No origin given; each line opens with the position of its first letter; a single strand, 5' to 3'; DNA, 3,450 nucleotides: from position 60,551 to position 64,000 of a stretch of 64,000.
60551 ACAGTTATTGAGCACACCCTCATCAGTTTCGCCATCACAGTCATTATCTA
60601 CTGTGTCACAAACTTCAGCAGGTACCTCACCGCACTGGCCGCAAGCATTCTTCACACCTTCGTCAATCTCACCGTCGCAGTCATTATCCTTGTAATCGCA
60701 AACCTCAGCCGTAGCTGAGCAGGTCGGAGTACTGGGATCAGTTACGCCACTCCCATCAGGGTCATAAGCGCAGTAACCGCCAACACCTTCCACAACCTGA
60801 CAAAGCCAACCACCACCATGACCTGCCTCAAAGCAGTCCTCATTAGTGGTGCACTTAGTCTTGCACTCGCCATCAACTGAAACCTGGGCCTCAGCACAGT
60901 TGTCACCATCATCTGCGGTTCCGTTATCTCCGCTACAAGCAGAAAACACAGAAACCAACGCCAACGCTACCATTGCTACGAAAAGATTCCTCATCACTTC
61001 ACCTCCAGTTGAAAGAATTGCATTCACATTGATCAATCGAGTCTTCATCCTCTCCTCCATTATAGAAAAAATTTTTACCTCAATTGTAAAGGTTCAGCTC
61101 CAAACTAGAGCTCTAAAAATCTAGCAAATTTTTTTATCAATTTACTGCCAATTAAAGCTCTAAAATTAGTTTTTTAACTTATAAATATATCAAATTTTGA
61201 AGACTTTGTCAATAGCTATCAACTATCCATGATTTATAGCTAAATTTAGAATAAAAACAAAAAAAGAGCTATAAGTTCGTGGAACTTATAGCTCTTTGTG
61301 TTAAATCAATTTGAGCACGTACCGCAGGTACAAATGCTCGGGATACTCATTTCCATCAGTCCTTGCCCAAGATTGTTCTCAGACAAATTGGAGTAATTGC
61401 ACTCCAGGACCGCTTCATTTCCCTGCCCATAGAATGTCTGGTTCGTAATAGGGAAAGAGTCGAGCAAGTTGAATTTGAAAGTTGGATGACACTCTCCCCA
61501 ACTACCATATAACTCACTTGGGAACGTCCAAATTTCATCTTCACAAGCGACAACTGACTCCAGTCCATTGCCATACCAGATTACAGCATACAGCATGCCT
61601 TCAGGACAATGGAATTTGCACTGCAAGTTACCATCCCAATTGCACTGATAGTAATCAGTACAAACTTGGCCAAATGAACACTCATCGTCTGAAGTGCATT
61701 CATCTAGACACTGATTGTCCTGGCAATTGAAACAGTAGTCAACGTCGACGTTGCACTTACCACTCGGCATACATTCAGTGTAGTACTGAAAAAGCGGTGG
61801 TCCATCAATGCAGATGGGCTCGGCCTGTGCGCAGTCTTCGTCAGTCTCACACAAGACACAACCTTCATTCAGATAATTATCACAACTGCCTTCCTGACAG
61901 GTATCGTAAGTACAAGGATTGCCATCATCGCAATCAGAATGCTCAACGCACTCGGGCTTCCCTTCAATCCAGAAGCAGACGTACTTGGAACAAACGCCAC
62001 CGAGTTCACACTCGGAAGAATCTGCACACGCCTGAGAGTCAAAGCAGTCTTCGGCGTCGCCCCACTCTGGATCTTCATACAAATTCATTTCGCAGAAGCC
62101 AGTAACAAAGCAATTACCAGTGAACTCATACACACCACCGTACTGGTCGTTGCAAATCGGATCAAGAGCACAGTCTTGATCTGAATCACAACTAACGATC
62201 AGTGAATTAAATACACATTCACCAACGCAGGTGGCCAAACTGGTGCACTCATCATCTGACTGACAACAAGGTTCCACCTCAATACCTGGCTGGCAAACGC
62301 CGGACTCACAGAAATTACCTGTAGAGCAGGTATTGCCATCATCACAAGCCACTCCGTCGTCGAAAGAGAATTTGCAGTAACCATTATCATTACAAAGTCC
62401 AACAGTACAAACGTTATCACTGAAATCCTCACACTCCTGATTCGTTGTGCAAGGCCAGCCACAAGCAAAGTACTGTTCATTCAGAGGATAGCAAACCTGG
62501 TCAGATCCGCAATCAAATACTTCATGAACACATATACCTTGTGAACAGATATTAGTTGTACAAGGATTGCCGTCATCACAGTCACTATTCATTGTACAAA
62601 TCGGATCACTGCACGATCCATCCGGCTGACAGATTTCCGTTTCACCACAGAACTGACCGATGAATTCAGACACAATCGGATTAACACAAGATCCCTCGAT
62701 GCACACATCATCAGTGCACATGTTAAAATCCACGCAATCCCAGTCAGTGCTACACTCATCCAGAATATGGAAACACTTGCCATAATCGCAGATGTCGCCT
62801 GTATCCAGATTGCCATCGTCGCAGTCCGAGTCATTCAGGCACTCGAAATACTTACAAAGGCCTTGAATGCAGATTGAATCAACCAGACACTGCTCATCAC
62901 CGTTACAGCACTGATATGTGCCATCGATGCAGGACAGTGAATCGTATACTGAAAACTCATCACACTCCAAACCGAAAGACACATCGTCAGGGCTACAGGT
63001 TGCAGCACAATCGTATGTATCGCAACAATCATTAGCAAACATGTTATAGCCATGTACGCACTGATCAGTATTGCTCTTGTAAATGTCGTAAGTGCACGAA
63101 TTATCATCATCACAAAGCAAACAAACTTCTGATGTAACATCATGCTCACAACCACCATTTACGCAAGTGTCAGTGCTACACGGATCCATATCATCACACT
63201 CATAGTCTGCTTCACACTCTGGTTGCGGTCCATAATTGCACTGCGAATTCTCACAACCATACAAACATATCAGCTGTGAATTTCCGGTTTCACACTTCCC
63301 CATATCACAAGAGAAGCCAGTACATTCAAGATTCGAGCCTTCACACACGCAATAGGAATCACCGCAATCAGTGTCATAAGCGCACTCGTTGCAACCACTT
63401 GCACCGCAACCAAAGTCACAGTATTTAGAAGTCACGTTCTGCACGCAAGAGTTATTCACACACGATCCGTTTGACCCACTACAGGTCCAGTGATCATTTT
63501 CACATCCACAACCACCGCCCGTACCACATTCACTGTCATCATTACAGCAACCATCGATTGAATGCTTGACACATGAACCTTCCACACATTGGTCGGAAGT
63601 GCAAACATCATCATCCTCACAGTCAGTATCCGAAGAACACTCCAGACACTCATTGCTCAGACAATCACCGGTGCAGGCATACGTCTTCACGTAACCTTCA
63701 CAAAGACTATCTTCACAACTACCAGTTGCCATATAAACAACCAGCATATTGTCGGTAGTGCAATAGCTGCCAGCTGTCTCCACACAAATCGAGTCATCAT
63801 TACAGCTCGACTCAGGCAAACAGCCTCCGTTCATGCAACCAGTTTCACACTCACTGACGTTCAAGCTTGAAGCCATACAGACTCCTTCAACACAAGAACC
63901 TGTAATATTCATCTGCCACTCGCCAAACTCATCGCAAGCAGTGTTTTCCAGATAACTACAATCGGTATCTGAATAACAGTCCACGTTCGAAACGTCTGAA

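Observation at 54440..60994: About 2184-aa secreted protein built from MopE-type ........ repeats with three 0.72-kb tandem super-repeats; G+C-rich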

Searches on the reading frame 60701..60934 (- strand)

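Call 31: search_protein_families(library=pfam, proteins=[window:60701-60934:-], max_evalue=1)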
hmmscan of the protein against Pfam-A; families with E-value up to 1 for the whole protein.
seq(78 aa): 2 families
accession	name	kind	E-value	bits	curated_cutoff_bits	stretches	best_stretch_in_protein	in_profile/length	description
PF02977.21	CarbpepA_inh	-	0.002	18.3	25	1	19-55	3-27/46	Carboxypeptidase A inhibitor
PF13165.11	SCIFF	-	0.055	13.8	27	1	11-34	18-42/44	Six-cysteine peptide SCIFF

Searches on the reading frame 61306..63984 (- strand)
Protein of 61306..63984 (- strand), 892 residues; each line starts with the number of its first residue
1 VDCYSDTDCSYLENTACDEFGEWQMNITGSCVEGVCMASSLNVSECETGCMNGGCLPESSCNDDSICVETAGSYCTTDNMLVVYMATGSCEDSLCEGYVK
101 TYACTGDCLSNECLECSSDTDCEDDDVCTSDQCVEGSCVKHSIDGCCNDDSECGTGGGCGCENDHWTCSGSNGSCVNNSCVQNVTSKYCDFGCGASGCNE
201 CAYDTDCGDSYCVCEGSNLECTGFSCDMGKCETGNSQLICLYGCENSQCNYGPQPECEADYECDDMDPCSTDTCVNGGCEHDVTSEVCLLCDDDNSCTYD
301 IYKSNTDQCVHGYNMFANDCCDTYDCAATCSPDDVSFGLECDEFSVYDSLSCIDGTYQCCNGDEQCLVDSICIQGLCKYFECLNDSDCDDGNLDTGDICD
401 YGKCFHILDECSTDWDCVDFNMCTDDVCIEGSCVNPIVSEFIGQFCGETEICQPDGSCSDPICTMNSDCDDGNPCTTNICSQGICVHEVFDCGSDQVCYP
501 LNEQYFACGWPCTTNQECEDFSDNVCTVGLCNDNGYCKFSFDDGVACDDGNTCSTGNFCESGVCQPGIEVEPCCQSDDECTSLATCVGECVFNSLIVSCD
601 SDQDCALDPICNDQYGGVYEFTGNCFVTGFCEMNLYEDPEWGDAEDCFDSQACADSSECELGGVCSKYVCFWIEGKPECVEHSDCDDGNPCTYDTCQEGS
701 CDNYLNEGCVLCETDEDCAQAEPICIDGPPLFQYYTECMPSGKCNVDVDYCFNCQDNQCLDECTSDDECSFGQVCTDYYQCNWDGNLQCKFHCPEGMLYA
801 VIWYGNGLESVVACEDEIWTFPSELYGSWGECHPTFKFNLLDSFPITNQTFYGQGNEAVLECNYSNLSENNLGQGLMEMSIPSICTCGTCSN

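Call 5: search_protein_families(library=pfam, proteins=[window:61306-63984:-], max_evalue=0.01)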
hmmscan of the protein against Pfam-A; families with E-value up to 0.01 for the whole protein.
window:61306-63984:- (892 aa): 1 family
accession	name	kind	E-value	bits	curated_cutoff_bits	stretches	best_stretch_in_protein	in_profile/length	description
PF00526.23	Dicty_CTDC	-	0.0025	18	27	1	468-487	1-21/24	Dictyostelium (slime mold) repeat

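Call 14: search_protein_families(library=ncbifam, proteins=[window:61306-63984:-], max_evalue=0.001)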
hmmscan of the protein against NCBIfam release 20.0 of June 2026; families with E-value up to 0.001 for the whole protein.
window:61306-63984:- (892 aa): 0 families
